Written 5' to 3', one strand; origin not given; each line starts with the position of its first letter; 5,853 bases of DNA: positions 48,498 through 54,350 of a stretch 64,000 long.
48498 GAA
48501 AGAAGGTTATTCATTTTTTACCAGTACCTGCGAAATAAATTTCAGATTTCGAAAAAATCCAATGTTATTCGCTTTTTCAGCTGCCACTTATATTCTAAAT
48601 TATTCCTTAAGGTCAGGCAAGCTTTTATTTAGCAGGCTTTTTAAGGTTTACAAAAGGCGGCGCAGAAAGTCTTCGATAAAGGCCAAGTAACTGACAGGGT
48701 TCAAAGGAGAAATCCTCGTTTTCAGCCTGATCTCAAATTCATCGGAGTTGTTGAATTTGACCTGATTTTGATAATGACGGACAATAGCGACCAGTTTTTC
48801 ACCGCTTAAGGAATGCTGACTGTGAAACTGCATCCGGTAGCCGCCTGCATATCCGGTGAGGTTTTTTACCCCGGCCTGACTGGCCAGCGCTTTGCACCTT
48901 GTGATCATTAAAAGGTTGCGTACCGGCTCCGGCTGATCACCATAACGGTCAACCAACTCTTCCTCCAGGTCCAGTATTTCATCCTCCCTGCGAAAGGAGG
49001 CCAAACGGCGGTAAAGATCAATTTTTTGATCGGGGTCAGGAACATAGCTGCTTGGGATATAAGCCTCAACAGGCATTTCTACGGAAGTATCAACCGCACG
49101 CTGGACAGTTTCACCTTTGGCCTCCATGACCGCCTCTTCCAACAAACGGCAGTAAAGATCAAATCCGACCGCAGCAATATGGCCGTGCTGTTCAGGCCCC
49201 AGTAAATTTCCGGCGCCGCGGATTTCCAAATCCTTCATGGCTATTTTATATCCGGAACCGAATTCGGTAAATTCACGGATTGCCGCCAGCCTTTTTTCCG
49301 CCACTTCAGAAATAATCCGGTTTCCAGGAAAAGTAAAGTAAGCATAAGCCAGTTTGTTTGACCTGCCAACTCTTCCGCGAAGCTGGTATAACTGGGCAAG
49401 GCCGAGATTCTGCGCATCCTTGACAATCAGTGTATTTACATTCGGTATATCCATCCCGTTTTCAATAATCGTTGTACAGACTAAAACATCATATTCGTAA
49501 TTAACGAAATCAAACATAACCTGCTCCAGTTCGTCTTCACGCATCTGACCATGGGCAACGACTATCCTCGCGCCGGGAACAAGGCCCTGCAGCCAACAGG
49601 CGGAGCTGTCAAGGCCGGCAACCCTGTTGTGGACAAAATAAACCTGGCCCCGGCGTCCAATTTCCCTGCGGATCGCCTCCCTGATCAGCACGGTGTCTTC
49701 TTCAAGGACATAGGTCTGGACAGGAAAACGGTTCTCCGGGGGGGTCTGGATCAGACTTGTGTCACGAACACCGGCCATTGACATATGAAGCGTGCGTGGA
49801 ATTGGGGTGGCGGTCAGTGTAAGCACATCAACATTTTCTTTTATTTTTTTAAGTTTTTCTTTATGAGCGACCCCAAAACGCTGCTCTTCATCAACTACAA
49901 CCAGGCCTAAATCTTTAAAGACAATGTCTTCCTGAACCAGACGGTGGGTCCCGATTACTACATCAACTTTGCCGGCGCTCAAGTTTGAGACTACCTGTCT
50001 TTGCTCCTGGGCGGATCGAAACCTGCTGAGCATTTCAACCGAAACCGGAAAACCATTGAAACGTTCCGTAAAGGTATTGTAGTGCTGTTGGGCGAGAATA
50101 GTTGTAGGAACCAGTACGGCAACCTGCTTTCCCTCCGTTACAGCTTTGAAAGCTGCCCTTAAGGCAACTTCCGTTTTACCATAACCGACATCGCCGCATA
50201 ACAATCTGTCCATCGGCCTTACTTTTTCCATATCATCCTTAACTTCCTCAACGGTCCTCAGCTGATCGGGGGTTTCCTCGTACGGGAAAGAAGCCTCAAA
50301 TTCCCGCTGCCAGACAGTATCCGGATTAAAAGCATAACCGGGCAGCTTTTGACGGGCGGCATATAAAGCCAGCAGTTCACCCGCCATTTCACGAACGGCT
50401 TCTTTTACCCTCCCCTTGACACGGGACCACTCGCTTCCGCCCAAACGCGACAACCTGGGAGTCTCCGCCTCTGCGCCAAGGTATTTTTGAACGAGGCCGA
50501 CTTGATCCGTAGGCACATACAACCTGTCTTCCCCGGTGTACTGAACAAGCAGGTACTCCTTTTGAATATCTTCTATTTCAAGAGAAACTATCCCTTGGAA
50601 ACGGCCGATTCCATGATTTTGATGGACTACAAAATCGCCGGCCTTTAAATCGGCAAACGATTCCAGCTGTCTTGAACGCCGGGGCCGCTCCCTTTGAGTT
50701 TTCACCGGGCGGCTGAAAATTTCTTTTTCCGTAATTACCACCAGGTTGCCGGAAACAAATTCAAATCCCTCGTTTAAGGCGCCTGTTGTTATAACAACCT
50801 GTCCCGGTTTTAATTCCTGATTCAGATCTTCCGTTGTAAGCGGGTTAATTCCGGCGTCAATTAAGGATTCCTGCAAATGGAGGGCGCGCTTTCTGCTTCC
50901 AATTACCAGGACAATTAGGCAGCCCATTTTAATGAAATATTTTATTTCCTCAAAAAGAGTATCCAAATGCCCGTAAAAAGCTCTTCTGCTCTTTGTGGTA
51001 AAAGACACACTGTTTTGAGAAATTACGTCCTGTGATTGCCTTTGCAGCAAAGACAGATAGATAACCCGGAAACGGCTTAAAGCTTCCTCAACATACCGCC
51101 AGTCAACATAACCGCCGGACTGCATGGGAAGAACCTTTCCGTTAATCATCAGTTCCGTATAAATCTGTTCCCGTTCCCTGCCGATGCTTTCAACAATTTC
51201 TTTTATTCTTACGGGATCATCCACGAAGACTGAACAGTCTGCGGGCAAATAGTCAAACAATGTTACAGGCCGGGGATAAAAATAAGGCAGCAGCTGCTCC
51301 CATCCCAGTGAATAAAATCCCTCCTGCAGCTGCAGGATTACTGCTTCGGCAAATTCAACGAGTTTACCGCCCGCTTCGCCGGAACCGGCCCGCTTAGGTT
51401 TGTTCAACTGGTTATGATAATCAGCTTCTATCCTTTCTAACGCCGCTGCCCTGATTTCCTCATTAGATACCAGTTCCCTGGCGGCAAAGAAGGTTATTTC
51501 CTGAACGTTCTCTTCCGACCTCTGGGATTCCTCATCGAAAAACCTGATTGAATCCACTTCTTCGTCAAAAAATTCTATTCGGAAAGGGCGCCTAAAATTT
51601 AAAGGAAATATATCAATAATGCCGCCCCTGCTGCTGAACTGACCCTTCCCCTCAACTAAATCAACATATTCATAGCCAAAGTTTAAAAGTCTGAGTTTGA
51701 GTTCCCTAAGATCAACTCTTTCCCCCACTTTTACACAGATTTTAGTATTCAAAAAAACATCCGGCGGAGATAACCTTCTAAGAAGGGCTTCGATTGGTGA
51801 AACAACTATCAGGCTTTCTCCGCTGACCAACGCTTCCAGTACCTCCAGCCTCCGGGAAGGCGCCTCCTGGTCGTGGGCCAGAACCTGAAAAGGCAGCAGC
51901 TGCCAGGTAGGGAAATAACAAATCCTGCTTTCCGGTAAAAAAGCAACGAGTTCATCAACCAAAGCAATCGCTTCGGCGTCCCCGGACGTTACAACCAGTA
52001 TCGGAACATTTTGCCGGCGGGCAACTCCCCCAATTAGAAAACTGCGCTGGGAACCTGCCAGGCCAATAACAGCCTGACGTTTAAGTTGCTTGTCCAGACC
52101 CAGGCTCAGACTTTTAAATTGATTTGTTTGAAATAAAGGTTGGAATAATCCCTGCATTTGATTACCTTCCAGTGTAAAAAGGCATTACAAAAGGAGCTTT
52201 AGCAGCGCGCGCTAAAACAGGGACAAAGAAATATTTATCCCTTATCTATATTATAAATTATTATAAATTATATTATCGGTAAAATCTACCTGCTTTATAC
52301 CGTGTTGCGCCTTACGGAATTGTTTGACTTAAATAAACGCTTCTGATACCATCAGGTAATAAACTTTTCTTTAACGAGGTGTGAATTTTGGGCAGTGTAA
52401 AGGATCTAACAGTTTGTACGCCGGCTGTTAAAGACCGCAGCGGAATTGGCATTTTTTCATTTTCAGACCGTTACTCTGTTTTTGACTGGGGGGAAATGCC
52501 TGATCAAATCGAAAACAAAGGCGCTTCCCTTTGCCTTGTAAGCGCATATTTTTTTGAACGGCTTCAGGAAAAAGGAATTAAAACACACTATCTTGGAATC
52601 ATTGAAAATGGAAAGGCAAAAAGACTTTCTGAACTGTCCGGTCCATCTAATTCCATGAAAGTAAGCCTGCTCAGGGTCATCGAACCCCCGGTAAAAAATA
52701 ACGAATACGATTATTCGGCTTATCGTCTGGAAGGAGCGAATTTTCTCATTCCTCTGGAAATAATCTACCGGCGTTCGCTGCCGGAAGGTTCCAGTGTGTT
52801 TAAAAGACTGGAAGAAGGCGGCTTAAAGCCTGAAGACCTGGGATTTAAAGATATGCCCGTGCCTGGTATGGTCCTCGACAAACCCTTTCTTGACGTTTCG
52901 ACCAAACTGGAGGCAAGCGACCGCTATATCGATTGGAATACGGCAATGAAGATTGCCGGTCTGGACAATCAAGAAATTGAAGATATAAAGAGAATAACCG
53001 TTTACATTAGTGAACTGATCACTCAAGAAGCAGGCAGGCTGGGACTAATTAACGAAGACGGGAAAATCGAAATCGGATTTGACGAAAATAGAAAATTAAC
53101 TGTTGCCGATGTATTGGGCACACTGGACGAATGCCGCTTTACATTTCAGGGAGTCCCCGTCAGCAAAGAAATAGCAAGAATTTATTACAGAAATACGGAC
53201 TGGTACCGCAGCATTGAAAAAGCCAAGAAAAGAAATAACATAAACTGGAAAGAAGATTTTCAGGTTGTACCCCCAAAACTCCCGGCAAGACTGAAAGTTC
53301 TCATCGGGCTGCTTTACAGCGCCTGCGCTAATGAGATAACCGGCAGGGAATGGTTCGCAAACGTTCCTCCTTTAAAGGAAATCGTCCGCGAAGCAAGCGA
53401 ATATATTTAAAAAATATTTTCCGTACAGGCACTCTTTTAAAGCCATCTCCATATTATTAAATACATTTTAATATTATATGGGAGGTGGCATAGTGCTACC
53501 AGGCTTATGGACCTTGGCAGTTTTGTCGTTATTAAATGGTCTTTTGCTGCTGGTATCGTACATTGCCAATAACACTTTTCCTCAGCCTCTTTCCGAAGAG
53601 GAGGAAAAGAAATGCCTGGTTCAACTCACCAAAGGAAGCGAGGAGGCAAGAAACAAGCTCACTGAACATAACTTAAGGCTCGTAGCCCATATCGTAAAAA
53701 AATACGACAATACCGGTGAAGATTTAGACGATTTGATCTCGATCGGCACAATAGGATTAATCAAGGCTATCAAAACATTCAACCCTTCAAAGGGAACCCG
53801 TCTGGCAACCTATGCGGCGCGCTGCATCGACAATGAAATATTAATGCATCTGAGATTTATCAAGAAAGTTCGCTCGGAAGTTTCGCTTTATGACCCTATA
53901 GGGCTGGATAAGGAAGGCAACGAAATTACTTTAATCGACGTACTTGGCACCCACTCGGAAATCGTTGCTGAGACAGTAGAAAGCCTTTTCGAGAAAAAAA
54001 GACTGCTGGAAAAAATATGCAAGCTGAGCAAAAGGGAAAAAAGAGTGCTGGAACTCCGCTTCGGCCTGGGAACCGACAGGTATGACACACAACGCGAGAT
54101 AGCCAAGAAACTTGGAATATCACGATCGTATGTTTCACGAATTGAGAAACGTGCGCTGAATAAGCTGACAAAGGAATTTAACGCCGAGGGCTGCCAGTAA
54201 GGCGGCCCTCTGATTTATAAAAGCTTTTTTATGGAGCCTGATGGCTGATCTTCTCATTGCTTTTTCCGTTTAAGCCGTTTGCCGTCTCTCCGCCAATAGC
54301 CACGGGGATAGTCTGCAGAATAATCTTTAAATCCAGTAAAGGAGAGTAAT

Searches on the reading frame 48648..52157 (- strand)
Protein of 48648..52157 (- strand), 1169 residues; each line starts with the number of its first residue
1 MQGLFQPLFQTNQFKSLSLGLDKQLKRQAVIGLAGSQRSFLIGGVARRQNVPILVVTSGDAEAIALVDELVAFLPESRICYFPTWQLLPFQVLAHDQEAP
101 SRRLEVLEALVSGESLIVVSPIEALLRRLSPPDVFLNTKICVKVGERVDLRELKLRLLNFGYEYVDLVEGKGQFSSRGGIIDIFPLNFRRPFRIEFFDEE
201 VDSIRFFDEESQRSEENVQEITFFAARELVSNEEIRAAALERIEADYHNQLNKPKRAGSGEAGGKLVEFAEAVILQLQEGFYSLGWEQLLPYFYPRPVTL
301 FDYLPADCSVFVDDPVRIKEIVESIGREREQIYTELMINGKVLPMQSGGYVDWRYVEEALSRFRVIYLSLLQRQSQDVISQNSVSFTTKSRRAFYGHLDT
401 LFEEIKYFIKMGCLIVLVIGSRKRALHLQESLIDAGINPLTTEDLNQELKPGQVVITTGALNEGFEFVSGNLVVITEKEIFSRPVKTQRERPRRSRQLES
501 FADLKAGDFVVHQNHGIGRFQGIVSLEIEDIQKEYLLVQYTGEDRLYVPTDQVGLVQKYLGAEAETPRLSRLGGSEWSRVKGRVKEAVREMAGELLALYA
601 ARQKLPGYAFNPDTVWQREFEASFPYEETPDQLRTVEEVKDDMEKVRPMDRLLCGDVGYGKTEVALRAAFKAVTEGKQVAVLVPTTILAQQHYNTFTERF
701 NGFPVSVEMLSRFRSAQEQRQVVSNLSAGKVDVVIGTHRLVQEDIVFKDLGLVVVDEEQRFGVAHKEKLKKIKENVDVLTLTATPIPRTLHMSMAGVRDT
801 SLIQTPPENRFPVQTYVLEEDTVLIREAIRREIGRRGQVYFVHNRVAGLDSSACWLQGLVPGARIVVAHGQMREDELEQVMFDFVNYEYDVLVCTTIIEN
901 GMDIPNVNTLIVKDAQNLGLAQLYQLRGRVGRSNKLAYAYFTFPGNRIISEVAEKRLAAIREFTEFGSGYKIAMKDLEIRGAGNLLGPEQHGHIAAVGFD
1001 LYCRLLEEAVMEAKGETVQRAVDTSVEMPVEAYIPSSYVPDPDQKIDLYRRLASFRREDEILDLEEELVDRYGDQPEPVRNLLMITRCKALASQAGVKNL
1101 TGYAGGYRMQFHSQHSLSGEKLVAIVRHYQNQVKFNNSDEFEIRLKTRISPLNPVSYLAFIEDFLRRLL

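Call 7: search_protein_families(library=pfam, proteins=[window:48648-52157:-], max_evalue=0.001)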
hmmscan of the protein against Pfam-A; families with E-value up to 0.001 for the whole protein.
window:48648-52157:- (1169 aa): 7 families
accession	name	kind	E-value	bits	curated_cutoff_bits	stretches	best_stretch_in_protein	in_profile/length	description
PF03461.20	TRCF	-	4.5e-27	94.7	25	1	1029-1121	2-94/95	TRCF domain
PF00270.35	DEAD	-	2e-25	89.9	26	1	629-790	1-164/167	DEAD/DEAH box helicase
PF17757.6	UvrB_inter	-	4.9e-24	84.7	22.9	1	142-228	3-90/91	UvrB interaction domain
PF00271.37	Helicase_C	-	1.1e-20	74.4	23.5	1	829-933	10-109/110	Helicase conserved C-terminal domain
PF02559.22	CarD_TRCF_RID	-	5.8e-20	71.6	23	1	504-560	1-57/57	CarD-like/TRCF RID domain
PF04851.21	ResIII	-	1.4e-09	38.6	22.5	1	630-785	6-162/164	Type III restriction enzyme, res subunit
PF21132.2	MFD_D3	-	1.7e-05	25.2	21.8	1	415-479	9-72/73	MFD, D3 domain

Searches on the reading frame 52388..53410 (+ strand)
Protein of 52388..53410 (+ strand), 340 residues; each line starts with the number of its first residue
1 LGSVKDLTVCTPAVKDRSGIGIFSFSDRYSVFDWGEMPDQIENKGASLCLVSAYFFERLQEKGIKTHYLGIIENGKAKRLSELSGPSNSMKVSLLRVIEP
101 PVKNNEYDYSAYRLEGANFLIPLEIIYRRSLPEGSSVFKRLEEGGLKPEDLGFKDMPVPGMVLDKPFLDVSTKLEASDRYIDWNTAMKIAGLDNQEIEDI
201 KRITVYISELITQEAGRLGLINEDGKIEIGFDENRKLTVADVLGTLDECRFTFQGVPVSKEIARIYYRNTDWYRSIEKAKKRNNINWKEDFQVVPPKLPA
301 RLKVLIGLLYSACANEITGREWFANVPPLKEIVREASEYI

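Call 7: search_protein_families(library=pfam, proteins=[window:52388-53410:+], max_evalue=0.001)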
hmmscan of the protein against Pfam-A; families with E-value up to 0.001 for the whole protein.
window:52388-53410:+ (340 aa): 1 family
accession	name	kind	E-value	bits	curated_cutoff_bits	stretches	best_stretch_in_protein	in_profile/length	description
PF01259.24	SAICAR_synt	-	1.2e-22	81.2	20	1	21-253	19-198/233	SAICAR synthetase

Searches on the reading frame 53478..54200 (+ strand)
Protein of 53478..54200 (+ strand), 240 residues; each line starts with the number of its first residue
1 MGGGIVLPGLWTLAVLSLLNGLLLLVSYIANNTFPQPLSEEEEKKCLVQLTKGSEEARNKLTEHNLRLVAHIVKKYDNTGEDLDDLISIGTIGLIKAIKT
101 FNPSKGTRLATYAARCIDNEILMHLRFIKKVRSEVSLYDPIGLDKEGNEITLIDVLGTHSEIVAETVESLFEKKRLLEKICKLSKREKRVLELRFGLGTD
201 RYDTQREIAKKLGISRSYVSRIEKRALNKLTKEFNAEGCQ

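Call 65: search_protein_families(library=pfam, proteins=[window:53478-54200:+], max_evalue=0.001)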
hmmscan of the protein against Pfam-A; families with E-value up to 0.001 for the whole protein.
window:53478-54200:+ (240 aa): 6 families
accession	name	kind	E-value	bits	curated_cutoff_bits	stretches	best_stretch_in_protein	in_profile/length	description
PF04542.20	Sigma70_r2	-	4.8e-18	65.1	24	1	62-126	2-66/71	Sigma-70 region 2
PF04545.22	Sigma70_r4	-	6.3e-15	54.9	24.1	1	182-230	4-48/50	Sigma-70, region 4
PF01381.28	HTH_3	-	3.3e-06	27.5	23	1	204-224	11-31/55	Helix-turn-helix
PF13518.12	HTH_28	-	9.4e-05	22.9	25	0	204-226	14-36/52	Helix-turn-helix domain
PF13384.12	HTH_23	-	0.0001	22.4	24.6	1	203-225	18-40/50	Homeodomain-like domain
PF08281.18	Sigma70_r4_2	-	0.00031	20.8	25.7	0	175-230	3-54/54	Sigma-70, region 4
